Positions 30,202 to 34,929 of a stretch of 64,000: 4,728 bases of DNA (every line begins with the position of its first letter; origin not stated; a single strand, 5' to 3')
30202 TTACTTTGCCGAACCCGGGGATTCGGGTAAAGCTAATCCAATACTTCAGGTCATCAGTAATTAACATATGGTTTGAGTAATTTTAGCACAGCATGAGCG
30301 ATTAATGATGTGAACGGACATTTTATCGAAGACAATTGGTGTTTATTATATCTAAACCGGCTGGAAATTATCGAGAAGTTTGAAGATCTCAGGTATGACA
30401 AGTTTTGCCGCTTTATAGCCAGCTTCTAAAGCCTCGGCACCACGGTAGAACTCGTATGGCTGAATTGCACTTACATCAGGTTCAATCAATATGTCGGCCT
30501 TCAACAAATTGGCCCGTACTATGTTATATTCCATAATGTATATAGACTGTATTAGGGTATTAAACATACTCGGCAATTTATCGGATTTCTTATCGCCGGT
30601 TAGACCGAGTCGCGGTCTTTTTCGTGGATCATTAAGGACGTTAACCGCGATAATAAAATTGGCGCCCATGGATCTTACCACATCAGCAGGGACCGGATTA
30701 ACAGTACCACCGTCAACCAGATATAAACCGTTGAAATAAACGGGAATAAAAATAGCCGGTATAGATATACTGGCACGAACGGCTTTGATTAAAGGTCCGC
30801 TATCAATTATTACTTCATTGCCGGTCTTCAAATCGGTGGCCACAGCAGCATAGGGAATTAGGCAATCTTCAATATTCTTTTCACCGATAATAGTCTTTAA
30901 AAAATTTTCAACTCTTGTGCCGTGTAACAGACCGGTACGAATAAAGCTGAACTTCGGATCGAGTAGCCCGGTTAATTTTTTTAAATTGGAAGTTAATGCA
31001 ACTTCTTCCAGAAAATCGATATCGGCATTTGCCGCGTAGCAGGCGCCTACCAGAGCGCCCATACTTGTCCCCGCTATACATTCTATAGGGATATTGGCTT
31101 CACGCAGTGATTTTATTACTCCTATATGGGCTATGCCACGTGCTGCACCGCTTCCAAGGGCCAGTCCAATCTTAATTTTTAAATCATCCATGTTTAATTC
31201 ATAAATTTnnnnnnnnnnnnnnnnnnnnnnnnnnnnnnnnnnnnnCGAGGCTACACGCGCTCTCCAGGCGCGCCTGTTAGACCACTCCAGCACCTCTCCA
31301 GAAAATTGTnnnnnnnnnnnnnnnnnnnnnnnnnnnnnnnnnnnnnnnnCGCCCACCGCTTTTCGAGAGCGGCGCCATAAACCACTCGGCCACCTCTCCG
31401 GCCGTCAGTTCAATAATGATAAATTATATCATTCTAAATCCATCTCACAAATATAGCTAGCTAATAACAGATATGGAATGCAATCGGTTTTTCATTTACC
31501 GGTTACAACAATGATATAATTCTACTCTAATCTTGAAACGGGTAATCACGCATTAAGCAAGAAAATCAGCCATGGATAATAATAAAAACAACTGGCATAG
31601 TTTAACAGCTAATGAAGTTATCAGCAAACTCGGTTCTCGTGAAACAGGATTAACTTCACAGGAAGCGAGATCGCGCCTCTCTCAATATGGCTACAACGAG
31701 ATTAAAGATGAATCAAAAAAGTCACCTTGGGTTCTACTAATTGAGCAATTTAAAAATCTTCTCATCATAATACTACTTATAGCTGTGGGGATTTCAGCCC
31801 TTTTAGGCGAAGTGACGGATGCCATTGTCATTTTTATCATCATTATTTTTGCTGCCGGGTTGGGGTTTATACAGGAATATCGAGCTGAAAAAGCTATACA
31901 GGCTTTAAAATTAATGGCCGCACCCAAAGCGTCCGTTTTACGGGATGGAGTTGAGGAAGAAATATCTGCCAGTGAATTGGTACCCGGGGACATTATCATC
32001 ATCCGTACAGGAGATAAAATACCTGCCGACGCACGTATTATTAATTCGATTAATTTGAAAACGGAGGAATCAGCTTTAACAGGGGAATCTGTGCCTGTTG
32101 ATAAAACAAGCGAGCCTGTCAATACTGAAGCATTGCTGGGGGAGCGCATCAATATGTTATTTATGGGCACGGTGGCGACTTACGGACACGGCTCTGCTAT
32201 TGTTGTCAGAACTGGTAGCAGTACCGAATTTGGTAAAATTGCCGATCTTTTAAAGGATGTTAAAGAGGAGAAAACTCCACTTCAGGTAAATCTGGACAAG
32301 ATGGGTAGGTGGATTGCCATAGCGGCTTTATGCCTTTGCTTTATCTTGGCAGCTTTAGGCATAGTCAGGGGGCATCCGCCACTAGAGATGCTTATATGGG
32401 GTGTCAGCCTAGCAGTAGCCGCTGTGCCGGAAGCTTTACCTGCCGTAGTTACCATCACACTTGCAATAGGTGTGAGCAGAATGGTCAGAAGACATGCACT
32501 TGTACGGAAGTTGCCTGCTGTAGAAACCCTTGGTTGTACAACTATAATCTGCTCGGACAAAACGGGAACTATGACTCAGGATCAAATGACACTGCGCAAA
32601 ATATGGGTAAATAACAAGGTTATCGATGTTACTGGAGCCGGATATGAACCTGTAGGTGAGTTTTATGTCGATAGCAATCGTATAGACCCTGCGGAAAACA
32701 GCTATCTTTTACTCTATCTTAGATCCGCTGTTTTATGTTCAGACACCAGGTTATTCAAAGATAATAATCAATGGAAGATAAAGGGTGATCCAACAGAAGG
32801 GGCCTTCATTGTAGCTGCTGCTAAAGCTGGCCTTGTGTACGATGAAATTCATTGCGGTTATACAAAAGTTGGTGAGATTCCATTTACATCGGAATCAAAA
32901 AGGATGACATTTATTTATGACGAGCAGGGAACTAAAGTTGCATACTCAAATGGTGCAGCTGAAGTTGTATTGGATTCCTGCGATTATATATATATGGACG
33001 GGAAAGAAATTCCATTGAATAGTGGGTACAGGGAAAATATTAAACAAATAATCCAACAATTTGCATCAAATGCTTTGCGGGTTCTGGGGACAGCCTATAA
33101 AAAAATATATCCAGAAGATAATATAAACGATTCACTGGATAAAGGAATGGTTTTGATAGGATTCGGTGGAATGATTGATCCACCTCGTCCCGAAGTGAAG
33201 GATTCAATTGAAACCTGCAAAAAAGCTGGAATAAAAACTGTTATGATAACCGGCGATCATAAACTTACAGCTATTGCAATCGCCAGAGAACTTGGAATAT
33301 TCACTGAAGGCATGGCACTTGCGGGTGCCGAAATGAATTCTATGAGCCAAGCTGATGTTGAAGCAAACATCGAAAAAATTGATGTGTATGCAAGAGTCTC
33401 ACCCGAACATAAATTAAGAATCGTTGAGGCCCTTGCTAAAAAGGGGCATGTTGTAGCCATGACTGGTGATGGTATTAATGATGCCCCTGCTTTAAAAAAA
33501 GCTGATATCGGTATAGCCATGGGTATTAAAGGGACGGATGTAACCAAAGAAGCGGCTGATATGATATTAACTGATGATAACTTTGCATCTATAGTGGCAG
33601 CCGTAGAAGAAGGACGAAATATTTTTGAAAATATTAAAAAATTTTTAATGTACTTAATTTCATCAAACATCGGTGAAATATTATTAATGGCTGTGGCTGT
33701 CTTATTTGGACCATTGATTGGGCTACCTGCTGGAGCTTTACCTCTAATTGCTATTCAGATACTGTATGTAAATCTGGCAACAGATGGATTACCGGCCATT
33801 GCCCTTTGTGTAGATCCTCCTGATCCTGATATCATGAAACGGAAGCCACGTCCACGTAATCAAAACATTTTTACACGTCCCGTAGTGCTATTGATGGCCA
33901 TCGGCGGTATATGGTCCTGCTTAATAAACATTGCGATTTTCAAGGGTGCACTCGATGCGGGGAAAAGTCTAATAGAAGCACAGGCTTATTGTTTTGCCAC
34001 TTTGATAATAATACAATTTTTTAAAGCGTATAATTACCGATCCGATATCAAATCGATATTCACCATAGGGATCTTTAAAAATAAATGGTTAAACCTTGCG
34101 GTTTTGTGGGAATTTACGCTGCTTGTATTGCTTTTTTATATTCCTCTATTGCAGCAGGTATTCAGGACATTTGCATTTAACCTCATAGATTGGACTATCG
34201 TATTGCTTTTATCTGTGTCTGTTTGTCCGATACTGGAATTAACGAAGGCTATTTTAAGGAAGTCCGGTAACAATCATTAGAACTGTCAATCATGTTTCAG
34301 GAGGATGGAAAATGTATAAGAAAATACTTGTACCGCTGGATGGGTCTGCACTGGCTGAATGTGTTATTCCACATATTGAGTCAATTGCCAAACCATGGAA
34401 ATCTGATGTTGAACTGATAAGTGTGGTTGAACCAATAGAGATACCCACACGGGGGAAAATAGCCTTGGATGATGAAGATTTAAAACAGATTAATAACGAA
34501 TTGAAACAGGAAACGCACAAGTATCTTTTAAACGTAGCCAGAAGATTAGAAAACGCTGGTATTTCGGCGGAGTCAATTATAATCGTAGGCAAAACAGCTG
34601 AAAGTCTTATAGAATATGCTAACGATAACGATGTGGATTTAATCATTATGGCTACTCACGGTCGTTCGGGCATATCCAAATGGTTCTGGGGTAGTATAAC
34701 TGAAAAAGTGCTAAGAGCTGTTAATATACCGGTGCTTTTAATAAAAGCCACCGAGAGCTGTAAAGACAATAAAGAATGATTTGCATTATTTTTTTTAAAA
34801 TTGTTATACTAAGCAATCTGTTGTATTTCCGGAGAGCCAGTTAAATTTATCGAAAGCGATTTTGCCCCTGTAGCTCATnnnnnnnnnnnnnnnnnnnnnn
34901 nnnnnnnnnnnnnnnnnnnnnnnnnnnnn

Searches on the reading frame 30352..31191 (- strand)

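Call 36: search_protein_families(library=pfam, proteins=[window:30352-31191:-], max_evalue=0.00001)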
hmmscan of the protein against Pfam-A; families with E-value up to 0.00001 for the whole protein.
window:30352-31191:- (279 aa): 1 family
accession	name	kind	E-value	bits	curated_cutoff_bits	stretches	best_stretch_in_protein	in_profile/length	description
PF01734.28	Patatin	-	3.4e-33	115.9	27.7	1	10-171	1-189/191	Patatin-like phospholipase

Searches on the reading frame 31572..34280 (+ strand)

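Call 36: search_protein_families(library=pfam, proteins=[window:31572-34280:+], max_evalue=0.00001)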
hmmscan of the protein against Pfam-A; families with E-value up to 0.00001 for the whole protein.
window:31572-34280:+ (902 aa): 5 families
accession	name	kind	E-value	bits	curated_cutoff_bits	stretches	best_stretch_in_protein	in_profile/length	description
PF00122.25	E1-E2_ATPase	-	9e-58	195.2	28.1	1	115-307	2-181/181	E1-E2 ATPase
PF00689.26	Cation_ATPase_C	-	5.6e-49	166.7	27.3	1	723-894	2-175/175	Cation transporting ATPase, C-terminus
PF00690.31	Cation_ATPase_N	-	5.1e-22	77.8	20.4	1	8-75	1-69/69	Cation transporter/ATPase, N-terminus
PF13246.12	Cation_ATPase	-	1.1e-19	70.7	21.7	1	387-473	1-91/91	Cation transport ATPase (P-type)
PF00702.32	Hydrolase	-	1.5e-19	71.6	26.4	1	535-645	94-191/191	haloacid dehalogenase-like hydrolase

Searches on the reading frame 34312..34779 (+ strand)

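Call 72: search_protein_families(library=pfam, proteins=[window:34312-34779:+], max_evalue=0.001)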
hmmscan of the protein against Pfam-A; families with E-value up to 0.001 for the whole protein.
window:34312-34779:+ (155 aa): 1 family
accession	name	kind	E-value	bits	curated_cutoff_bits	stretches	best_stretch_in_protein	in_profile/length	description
PF00582.32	Usp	-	7.2e-29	101.6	24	1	1-145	1-141/141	Universal stress protein family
